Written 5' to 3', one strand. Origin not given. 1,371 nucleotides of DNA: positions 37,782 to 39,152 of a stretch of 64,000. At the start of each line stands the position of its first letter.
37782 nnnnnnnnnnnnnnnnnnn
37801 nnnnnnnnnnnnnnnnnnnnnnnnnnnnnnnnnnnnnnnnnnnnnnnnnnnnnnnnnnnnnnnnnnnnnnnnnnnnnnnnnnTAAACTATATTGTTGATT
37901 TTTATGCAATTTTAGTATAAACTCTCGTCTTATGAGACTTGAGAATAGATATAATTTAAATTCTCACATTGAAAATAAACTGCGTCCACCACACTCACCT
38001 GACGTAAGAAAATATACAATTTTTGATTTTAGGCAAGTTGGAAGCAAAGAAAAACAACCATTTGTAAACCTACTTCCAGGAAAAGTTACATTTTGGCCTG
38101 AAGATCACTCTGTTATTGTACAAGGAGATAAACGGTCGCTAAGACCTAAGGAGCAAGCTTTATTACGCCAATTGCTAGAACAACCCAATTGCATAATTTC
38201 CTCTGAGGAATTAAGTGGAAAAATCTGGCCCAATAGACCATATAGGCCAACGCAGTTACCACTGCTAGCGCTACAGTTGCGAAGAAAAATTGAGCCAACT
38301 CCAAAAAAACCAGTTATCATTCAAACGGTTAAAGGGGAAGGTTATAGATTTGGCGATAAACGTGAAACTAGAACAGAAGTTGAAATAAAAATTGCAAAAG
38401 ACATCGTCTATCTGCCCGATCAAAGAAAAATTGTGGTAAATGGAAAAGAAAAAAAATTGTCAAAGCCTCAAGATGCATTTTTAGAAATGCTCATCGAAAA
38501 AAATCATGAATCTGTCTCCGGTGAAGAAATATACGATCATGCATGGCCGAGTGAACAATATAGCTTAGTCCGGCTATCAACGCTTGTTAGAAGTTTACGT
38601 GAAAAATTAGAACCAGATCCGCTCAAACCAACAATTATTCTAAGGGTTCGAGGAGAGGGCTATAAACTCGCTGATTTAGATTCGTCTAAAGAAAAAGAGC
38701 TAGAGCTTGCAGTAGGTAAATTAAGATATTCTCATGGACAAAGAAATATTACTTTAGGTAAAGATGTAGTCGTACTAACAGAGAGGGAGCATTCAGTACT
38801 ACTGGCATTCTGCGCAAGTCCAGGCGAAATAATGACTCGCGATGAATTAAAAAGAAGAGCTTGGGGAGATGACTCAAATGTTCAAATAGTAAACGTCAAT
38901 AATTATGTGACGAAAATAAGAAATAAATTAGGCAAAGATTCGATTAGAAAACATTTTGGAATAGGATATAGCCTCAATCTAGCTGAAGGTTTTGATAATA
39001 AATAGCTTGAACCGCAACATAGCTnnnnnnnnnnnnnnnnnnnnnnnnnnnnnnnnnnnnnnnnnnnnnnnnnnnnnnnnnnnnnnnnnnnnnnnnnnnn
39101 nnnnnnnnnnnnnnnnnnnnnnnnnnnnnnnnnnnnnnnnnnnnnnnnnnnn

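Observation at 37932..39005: Receiver-less protein built from three tandem OmpR/PhoB winged-helix DNA-binding domains, inserted head-on into the dcw cluster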

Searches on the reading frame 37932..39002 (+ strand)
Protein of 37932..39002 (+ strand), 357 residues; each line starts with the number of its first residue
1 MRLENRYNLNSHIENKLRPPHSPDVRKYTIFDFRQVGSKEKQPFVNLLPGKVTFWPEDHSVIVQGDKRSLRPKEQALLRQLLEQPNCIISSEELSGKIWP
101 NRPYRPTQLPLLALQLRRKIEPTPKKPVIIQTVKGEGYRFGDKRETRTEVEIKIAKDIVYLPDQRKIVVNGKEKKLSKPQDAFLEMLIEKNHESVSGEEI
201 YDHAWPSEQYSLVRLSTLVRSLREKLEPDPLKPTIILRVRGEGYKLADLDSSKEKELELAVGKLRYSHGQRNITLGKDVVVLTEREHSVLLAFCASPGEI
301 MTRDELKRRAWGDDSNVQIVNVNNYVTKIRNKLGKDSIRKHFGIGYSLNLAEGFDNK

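Call 3: search_protein_families(library=pfam, proteins=[window:37932-39002:+], max_evalue=1)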
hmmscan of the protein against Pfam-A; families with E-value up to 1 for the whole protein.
window:37932-39002:+ (357 aa): 1 family
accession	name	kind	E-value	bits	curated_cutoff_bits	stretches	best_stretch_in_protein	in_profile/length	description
PF00486.34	Trans_reg_C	-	6.4e-43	145.1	26.2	3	68-140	4-77/77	Transcriptional regulatory protein, C terminal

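Call 4: search_protein_families(library=ncbifam, proteins=[window:37932-39002:+], max_evalue=1)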
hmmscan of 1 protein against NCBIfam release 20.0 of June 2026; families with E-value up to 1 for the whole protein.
window:37932-39002:+ (357 aa): 39 families (the best 25 are shown)
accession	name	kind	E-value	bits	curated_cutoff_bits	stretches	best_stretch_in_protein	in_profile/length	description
NF040689.1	MtrAB_MtrA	equivalog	9.1e-30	103.6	300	3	45-140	122-218/219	MtrAB system response regulator MtrA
NF045944.1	ResRegRpaBCyano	equivalog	3.1e-26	92.1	330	3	255-344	127-223/229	response regulator transcription factor RpaB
NF033117.2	vanR_ACDEGLN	exception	1.2e-23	83.9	350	3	52-139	136-224/226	VanR-ABDEGLN family response regulator transcription factor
NF053854.1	RespRegPhoBBctds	equivalog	2.7e-23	82.5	270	3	251-348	125-224/225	two-component system response regulator PhoB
NF033120.0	vanR_FM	exception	2e-21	76.7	460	3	46-140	134-229/231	vancomycin resistance response regulator transcription factor, VanR-F/VanR-M family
TIGR02154.1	PhoB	equivalog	5.1e-21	75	296.2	3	253-347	126-224/226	phosphate regulon transcriptional regulator PhoB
NF040534.1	resp_reg_YycF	equivalog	3.9e-20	72.1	340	3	145-248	126-229/231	response regulator YycF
NF041734.1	resp_reg_RppA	equivalog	3.2e-17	62.6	250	3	68-140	155-227/229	two-component system response regulator RppA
NF041733.1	resp_reg_CseB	equivalog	4.8e-17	62.1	350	2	252-348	130-226/228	two-component system response regulator CseB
NF000404.1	vanR-D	exception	9.6e-17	61.3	500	3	53-139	142-229/232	vancomycin resistance response regulator transcription factor VanR-D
NF051850.1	RespRegRprY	equivalog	2.7e-16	59.7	370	3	257-348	132-226/234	response regulator transcription factor RprY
NF000401.1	vanR-A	exception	7.9e-15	54.9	500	3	57-140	144-229/231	vancomycin resistance response regulator transcription factor VanR-A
NF010430.0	PRK13856.1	equivalog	3e-14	53.3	344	3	70-141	156-228/241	two-component response regulator VirG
NF007005.1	PRK09468.1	equivalog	4.6e-14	52.4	331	3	254-341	132-219/237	osmolarity response regulator transcription factor OmpR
NF008296.0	PRK11083.1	equivalog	2e-13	50.3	273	3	257-349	129-226/228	two-component system response regulator CreB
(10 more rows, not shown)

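Call 7: find_homologous_proteins(query=window:37932-39002:+, max_evalue=0.00001)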
Query window:37932-39002:+ (357 aa): 2 proteins with E <= 0.00001 among 2673 candidates.
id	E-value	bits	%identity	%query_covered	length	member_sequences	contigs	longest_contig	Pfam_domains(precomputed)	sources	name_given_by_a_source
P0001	1.2e-235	799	100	100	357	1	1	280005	PF00486.35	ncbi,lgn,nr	ncbi:MAG TPA: winged helix-turn-helix domain-containing protein [Candidatus Limnocylindrales bacteri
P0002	8.0e-94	333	48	99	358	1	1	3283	PF00486.35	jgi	jgi:DNA-binding response OmpR family regulator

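Call 10: find_encoding_contigs(protein=P0002, flank=10000)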
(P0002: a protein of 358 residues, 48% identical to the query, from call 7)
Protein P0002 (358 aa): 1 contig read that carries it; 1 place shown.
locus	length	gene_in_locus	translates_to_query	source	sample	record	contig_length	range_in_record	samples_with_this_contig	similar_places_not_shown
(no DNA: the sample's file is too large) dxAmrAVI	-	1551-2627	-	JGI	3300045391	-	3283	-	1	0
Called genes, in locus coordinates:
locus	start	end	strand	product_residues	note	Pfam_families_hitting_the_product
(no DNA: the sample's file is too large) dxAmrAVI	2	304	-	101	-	?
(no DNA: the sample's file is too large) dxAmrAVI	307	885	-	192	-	PF04307:YdjM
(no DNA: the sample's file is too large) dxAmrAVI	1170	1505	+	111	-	PF01588:tRNA_bind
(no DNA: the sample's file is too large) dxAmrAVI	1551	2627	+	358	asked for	PF00486:Trans_reg_C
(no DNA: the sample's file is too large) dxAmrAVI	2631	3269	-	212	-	PF00905:Transpeptidase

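Call 13: find_related_loci(query=A1, collection=genome_contigs, flank=10000)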
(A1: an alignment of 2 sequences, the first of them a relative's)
Query A1 (357 aa) in genome_contigs; peptide patterns used: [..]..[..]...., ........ (x = any residue, [..] = any of these).
113 stretches matched a pattern, but none encodes a relative of the query by tblastn (E <= 1e-3).

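Call 14: find_related_loci(query=A1, collection=metagenome_contigs, flank=10000)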
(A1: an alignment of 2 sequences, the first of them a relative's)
Query A1 (357 aa) in metagenome_contigs; peptide patterns used: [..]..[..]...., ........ (x = any residue, [..] = any of these).
156 stretches matched a pattern; 3 encode a relative of the query (tblastn E <= 1e-3); 3 distinct loci.
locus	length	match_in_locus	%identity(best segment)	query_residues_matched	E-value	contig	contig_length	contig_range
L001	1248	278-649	29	65-346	7e-11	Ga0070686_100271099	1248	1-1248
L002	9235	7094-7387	30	65-246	2e-8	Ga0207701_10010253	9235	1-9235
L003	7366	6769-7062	30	65-246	3e-8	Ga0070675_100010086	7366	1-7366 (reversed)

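Call 19: search_protein_representatives(protein=window:37932-39002:+)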
Query: 357 residues. Proteins with E-value up to 0.001 (for the whole library): 3696; up to 1e-10: 46; up to 1e-30: 4. The best 150 are listed.
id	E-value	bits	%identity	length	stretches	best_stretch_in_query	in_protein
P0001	3.7e-236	799.0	100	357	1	1-357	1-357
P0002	2.5e-94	332.6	50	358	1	4-351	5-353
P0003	2.7e-41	158.2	38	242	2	1-131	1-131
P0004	1.1e-31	126.6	30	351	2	147-314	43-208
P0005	3.9e-30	121.5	32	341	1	21-314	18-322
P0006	6.1e-30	120.8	30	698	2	76-247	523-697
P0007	1.1e-26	110.2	31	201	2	40-206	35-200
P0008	6.0e-19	84.7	27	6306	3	148-347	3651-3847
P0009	7.4e-19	84.4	32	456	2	57-248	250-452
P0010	1.2e-18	83.7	34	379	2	64-247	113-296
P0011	5.3e-18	81.6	35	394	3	280-347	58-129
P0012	1.7e-17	79.9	32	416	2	164-336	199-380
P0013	6.1e-17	78.1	31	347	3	115-257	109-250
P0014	1.8e-16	76.5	33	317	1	53-245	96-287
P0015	3.4e-16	75.6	34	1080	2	70-248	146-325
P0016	3.9e-16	75.4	28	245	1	41-231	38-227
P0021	3.8e-14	68.9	32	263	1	65-256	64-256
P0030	2.1e-12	63.2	32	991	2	173-313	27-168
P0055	2.3e-10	56.4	31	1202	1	65-248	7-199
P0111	9.2e-09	51.2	26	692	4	116-346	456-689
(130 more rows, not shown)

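Call 27: predict_structure(alignment_id=A1)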
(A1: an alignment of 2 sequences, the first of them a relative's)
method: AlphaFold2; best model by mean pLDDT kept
length: 357 residues; sequences in the alignment: 2
mean_pLDDT: 59.3   pTM: 0.49
mean pLDDT of the five models: 59.3, 48.9, 45.8, 43.7, 35.7
residues with pLDDT >= 90: 0; 70-90: 130; 50-70: 112; < 50: 115
segments of 3 or more residues with pLDDT < 50: 1-46, 123-128, 131-135, 142-148, 249-270, 334-357
pLDDT, mean of each block of 10 residues (from residue 1): 29 27 25 26 42 63 70 77 63 72 65 71 47 50 44 74 80 87 83 74 79 83 76 60 63 37 44 52 65 61 76 75 72 48 34 32
secondary structure, 60 per line:
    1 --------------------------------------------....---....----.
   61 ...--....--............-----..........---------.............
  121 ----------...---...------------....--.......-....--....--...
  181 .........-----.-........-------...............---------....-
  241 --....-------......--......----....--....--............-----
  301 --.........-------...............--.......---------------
elements in order: E45-48 E52-55 E60-63 E66-69 H72-83 H91-98 H108-120 E131-133 E137-139 E152-155 E158-161 E166-169 E172-175 H178-189 H197-204 H212-226 E236-239 E243-246 E254-259 E262-267 E272-275 E278-281 H284-295 H303-311 H319-333 H336-342

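Call 28: search_protein_families(library=pfam, proteins=[P0003, P0004, P0005, P0006, P0009, P0015, P0030, P0055, P0111], max_evalue=0.001)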
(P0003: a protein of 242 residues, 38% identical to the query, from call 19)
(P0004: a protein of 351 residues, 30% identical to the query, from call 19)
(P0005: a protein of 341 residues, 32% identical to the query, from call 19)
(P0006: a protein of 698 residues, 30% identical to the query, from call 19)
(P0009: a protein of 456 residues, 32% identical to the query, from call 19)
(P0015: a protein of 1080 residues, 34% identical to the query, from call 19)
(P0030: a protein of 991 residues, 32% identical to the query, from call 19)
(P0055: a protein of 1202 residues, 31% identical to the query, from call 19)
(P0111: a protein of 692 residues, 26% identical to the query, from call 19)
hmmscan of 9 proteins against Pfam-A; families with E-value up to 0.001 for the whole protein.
P0003 (242 aa): 2 families
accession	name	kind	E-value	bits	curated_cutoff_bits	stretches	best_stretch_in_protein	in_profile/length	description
PF00486.34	Trans_reg_C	-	8.3e-31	106.3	26.2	2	175-240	6-77/77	Transcriptional regulatory protein, C terminal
PF08279.18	HTH_11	-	0.00038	20.7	25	0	102-139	25-55/55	HTH domain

P0004 (351 aa): 1 family
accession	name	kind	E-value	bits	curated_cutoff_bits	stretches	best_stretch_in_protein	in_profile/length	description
PF00486.34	Trans_reg_C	-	7.2e-49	164.2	26.2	3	171-249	1-77/77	Transcriptional regulatory protein, C terminal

P0005 (341 aa): 1 family
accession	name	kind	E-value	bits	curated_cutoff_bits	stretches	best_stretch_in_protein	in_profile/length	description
PF00486.34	Trans_reg_C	-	5.3e-34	116.6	26.2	3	180-254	2-77/77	Transcriptional regulatory protein, C terminal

P0006 (698 aa): 1 family
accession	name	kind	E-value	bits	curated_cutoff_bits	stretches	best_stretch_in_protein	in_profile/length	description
PF00486.34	Trans_reg_C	-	2.2e-60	201.1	26.2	4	620-696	2-77/77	Transcriptional regulatory protein, C terminal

P0009 (456 aa): 1 family
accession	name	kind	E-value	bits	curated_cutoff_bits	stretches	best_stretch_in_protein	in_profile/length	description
PF00486.34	Trans_reg_C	-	5.3e-42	142.2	26.2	3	374-450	3-77/77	Transcriptional regulatory protein, C terminal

P0015 (1080 aa): 13 families
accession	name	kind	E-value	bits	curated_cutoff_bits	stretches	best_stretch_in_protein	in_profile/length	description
PF00486.34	Trans_reg_C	-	5.4e-58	193.4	26.2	3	30-102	5-77/77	Transcriptional regulatory protein, C terminal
PF13424.12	TPR_12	-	3.3e-13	50.1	30.1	2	754-821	8-77/77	Tetratricopeptide repeat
PF13401.12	AAA_22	-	1e-07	32.8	27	1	358-481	4-129/130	AAA domain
PF13181.12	TPR_8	-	5.4e-06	26.6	25.7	0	790-821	2-33/34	Tetratricopeptide repeat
PF13191.12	AAA_16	-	1.1e-05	26.4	32.6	1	342-470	2-166/167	AAA ATPase domain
PF17874.7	TPR_MalT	-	1.6e-05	24.8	45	1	756-977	8-230/336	MalT-like TPR region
PF05729.18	NACHT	-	2e-05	24.9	26.7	1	362-477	3-133/167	NACHT domain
PF07719.23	TPR_2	-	2.8e-05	24.3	27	0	790-820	2-32/34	Tetratricopeptide repeat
PF12802.13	MarR_2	-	4.5e-05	24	27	0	146-187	3-42/61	MarR family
PF00515.34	TPR_1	-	4.8e-05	23.4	27.8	0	790-819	2-31/34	Tetratricopeptide repeat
PF00931.28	NB-ARC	-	6.9e-05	22.7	23.5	1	356-473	13-136/248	NB-ARC domain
PF13481.12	AAA_25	-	0.00036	20.7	27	0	355-387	29-61/195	AAA domain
PF25199.1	nSTAND_NTPase5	-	0.00086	19.6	34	0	357-404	39-85/145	Novel STAND NTPase 5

P0030 (991 aa): 5 families
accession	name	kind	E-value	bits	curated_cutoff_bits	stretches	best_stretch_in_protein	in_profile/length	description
PF00486.34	Trans_reg_C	-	1.1e-39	134.8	26.2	2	28-101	4-77/77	Transcriptional regulatory protein, C terminal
PF07728.20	AAA_5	-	1.3e-05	25.7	22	1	240-324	2-82/139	AAA domain (dynein-related subfamily)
PF13401.12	AAA_22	-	4.3e-05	24.3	27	1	240-333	8-109/130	AAA domain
PF20703.3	nSTAND1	-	0.00083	19.5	27.1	0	215-255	11-51/379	Novel STAND NTPase 1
PF00004.35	AAA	-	0.00087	20.2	21.2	0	240-321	1-70/131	ATPase family associated with various cellular activities (AAA)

P0055 (1202 aa): 10 families
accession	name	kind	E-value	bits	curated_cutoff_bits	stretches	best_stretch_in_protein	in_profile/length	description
PF00486.34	Trans_reg_C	-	1.3e-44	150.5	26.2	2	125-197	5-77/77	Transcriptional regulatory protein, C terminal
PF13424.12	TPR_12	-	1.6e-16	60.7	30.1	1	906-974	5-75/77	Tetratricopeptide repeat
PF17874.7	TPR_MalT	-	4.8e-12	46.3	45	1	888-1126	25-265/336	MalT-like TPR region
PF07719.23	TPR_2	-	1.1e-06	28.7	27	0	944-972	1-29/34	Tetratricopeptide repeat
PF13191.12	AAA_16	-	1.4e-06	29.4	32.6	1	427-478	2-55/167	AAA ATPase domain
PF20703.3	nSTAND1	-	5.7e-06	26.7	27.1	1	422-460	11-49/379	Novel STAND NTPase 1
PF13401.12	AAA_22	-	1.9e-05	25.4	27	1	445-544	6-109/130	AAA domain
PF13481.12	AAA_25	-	0.00019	21.5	27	1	420-553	8-148/195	AAA domain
PF00515.34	TPR_1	-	0.00031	20.9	27.8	0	1067-1092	5-30/34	Tetratricopeptide repeat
PF05729.18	NACHT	-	0.00067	20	26.7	0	445-560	1-133/167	NACHT domain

P0111 (692 aa): 1 family
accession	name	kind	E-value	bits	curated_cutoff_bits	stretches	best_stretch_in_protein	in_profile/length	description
PF00486.34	Trans_reg_C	-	2.5e-83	274.6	26.2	6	519-586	6-77/77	Transcriptional regulatory protein, C terminal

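Call 29: find_encoding_contigs(protein=P0003, flank=8000, max_places=4)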
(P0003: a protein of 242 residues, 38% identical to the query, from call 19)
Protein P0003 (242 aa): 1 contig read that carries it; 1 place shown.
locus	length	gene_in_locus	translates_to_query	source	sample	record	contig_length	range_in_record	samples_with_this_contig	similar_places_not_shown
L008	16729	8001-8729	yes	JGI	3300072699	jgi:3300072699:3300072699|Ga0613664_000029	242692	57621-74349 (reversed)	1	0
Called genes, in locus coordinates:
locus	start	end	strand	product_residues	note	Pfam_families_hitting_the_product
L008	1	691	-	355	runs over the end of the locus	PF01098:FTSW_RODA_SPOVE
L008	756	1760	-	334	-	PF00953:Glycos_transf_4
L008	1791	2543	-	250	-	PF00483:NTP_transferase, PF01128:IspD, PF12804:NTP_transf_3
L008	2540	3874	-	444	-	PF00275:EPSP_synthase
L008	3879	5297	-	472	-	PF01225:Mur_ligase, PF08245:Mur_ligase_M, PF02875:Mur_ligase_C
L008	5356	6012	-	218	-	PF02578:Cu-oxidase_4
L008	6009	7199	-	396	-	PF08245:Mur_ligase_M, PF02875:Mur_ligase_C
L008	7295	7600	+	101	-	-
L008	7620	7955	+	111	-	PF01588:tRNA_bind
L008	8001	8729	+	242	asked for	PF00486:Trans_reg_C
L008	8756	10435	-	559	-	PF03717:PBP_dimer, PF00905:Transpeptidase, PF13354:Beta-lactamase2 (faint)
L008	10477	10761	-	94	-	-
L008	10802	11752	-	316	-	PF01795:Methyltransf_5, PF13847:Methyltransf_31 (faint)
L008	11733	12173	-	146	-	PF02381:MraZ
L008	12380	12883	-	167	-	-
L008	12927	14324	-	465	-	PF28494:GlyRS_ins_1 (faint), PF00587:tRNA-synt_2b (weak), PF03129:HGTP_anticodon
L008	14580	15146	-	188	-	PF11967:RecO_N, PF02565:RecO_C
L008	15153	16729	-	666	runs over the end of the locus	PF13196:DUF4012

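Call 30: find_encoding_contigs(protein=P0004, flank=8000, max_places=4)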
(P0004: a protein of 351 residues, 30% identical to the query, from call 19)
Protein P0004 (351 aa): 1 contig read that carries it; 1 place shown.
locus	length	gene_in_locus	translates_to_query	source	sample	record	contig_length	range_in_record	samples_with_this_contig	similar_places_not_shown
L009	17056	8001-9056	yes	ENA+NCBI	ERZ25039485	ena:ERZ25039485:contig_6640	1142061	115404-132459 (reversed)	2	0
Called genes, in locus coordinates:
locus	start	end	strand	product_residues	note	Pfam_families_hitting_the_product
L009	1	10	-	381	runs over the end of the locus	PF03033:Glyco_transf_28, PF04101:Glyco_tran_28_C, PF13528:Glyco_trans_1_3 (weak)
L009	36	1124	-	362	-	PF01098:FTSW_RODA_SPOVE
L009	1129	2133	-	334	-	PF00953:Glycos_transf_4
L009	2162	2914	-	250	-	PF00483:NTP_transferase, PF01128:IspD, PF12804:NTP_transf_3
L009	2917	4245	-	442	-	PF00275:EPSP_synthase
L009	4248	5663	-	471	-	PF01225:Mur_ligase, PF08245:Mur_ligase_M, PF02875:Mur_ligase_C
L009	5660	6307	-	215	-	PF02578:Cu-oxidase_4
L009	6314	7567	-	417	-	PF08245:Mur_ligase_M, PF02875:Mur_ligase_C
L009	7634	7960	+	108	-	PF01588:tRNA_bind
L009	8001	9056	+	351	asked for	PF00486:Trans_reg_C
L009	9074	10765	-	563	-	PF03717:PBP_dimer, PF00905:Transpeptidase, PF13354:Beta-lactamase2 (faint)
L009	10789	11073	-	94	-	-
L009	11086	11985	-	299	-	PF01795:Methyltransf_5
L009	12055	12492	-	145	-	PF02381:MraZ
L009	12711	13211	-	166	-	-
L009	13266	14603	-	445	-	PF00587:tRNA-synt_2b (weak), PF03129:HGTP_anticodon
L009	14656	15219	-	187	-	PF11967:RecO_N, PF02565:RecO_C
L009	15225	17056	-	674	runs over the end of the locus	PF13196:DUF4012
